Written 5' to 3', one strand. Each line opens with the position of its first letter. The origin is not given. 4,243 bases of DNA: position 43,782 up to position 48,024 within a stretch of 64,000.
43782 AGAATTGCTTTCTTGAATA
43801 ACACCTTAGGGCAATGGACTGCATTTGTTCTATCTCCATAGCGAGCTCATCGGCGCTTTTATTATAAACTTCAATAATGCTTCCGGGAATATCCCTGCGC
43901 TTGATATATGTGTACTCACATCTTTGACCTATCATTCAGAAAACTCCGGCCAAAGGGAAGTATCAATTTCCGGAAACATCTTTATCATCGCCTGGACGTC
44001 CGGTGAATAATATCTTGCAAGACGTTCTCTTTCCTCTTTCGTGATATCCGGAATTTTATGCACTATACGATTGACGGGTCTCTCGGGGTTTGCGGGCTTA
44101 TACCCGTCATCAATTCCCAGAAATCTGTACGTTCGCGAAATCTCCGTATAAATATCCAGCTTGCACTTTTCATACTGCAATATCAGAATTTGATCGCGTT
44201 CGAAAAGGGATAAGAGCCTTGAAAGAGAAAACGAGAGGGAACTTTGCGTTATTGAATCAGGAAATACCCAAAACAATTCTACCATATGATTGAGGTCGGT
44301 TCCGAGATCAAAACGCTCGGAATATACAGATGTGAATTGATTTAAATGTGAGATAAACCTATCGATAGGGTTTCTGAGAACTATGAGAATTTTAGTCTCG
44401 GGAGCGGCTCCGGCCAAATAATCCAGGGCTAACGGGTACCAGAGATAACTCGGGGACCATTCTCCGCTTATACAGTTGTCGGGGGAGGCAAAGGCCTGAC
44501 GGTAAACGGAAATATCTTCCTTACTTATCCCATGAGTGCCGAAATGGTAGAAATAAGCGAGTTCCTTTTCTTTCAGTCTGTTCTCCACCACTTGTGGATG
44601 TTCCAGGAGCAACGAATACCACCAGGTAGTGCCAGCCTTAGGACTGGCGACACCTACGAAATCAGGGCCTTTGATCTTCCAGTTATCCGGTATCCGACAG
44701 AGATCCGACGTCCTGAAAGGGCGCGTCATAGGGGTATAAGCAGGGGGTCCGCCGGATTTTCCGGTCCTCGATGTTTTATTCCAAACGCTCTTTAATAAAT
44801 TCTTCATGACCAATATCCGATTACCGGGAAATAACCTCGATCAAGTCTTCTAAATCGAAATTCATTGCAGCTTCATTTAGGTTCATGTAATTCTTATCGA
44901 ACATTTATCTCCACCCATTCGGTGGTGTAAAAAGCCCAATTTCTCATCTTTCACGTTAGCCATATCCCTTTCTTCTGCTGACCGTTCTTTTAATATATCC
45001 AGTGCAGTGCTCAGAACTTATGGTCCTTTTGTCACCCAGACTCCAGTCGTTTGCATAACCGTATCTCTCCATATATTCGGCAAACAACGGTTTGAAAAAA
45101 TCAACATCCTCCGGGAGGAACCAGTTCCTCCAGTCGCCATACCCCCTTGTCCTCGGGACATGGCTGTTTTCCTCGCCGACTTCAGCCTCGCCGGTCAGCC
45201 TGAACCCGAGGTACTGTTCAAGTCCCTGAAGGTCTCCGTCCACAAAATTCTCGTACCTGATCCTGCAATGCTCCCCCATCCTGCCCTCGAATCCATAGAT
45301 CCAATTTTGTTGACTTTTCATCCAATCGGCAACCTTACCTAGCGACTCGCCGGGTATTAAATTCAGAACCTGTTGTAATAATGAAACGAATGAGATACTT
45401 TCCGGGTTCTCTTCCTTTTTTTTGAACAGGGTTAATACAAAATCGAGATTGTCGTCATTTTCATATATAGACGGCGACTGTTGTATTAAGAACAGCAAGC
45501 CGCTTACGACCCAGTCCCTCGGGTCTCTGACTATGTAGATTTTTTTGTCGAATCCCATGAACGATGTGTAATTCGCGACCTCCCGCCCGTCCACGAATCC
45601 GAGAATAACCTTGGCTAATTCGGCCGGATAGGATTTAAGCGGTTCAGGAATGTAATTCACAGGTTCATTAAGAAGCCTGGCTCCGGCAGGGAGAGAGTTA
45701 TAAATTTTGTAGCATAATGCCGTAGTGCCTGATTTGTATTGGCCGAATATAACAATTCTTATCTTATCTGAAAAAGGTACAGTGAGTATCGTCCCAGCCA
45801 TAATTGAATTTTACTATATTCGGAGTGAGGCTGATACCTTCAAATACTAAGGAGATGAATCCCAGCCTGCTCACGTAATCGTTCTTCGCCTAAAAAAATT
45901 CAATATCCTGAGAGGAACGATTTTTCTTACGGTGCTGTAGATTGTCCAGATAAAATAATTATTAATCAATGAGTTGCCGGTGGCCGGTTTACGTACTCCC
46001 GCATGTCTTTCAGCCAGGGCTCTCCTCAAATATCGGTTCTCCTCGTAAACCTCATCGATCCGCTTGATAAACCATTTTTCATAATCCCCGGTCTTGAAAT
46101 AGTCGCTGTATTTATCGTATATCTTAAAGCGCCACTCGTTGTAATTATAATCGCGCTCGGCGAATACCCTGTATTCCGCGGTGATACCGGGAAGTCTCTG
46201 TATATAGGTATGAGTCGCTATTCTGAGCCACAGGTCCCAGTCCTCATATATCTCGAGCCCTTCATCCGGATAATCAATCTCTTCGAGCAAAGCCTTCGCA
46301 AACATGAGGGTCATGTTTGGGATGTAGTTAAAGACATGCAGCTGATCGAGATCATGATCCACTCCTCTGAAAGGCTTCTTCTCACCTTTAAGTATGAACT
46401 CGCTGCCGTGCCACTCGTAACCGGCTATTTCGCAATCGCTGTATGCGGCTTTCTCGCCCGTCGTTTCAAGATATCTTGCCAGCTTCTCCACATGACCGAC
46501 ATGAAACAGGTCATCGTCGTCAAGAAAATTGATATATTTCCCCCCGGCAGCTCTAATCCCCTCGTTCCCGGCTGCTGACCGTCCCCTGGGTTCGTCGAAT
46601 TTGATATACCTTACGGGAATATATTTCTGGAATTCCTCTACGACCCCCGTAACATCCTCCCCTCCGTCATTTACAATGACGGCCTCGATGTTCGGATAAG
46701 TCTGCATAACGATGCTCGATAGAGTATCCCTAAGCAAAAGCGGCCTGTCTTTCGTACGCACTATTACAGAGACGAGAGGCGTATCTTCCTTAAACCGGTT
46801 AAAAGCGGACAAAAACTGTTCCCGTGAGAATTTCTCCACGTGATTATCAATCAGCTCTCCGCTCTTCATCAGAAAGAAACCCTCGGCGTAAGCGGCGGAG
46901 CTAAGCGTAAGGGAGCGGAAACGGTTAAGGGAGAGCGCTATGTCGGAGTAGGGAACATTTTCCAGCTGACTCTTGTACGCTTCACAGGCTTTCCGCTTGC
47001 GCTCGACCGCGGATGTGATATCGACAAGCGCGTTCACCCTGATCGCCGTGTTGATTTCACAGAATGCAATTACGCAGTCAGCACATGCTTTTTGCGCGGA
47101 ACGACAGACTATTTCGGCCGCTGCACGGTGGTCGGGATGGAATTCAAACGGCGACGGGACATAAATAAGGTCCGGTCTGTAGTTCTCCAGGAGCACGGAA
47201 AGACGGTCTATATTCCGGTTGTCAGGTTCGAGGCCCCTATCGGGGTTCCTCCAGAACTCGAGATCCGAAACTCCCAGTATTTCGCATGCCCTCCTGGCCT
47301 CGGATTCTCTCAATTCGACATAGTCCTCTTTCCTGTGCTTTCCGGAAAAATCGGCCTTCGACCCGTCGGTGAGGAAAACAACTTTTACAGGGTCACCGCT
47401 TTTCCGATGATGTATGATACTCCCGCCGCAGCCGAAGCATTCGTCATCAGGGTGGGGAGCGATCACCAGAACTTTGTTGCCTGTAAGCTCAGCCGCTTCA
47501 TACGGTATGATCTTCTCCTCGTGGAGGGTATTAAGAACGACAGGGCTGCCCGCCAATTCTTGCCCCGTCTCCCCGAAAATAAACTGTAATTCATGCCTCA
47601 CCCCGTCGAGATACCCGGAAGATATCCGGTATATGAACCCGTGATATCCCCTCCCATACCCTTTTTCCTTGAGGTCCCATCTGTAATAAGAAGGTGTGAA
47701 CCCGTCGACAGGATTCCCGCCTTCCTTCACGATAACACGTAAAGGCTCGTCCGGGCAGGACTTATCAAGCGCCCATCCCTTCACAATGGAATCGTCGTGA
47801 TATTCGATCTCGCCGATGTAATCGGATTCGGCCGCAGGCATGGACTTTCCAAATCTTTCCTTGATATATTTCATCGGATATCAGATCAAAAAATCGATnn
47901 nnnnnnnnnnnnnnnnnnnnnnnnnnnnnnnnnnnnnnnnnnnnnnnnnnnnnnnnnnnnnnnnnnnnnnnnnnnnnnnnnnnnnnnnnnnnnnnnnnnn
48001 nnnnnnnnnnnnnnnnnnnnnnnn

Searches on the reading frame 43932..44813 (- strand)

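Call 13: search_protein_families(library=pfam, proteins=[window:43932-44813:-])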
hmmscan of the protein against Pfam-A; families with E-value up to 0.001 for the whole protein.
window:43932-44813:- (293 aa): 2 families
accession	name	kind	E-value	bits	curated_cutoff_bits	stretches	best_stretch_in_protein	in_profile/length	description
PF00685.33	Sulfotransfer_1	-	9.8e-16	58.3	22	1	51-244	3-185/255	Sulfotransferase domain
PF13469.12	Sulfotransfer_3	-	1.3e-09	39.1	27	1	55-235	5-213/216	Sulfotransferase family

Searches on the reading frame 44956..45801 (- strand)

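Call 13: search_protein_families(library=pfam, proteins=[window:44956-45801:-])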
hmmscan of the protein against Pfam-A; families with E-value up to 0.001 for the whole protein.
window:44956-45801:- (281 aa): 1 family
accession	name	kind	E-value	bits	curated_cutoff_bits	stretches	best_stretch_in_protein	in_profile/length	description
PF00685.33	Sulfotransfer_1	-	2.4e-05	24.3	22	0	86-135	92-139/255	Sulfotransferase domain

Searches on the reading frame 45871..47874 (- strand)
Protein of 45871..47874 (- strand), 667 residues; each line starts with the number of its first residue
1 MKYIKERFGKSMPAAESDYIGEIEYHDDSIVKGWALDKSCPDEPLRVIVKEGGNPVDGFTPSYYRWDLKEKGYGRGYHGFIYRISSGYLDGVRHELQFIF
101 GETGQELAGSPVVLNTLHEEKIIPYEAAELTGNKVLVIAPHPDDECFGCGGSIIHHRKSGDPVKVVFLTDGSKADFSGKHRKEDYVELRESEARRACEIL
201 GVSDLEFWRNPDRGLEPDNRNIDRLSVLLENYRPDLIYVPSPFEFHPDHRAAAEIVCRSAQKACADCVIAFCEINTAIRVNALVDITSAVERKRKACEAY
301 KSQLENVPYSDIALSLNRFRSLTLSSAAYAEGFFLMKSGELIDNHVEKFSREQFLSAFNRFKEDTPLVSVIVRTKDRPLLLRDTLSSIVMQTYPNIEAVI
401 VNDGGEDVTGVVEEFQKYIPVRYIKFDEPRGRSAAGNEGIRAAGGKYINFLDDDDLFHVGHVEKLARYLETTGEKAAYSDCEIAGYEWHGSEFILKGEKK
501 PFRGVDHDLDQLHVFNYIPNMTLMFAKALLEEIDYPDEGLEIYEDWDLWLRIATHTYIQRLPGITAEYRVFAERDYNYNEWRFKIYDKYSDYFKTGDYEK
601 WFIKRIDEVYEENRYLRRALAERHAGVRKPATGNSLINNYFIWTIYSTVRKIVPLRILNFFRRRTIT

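Call 13: search_protein_families(library=pfam, proteins=[window:45871-47874:-])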
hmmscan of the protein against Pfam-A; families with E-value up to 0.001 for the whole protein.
window:45871-47874:- (667 aa): 4 families
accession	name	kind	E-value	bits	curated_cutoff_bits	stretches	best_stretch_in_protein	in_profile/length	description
PF02585.22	PIG-L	-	1.4e-33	116.5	28.2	1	136-257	1-126/129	GlcNAc-PI de-N-acetylase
PF00535.33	Glycos_transf_2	-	1.8e-24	87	23.3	1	369-529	1-164/168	Glycosyl transferase family 2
PF13641.12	Glyco_tranf_2_3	-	5.1e-08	33.7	27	1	368-472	3-114/230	Glycosyltransferase like family 2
PF10111.15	Glyco_tranf_2_2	-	7e-07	29.4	27.3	1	378-570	12-217/276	Glycosyltransferase like family 2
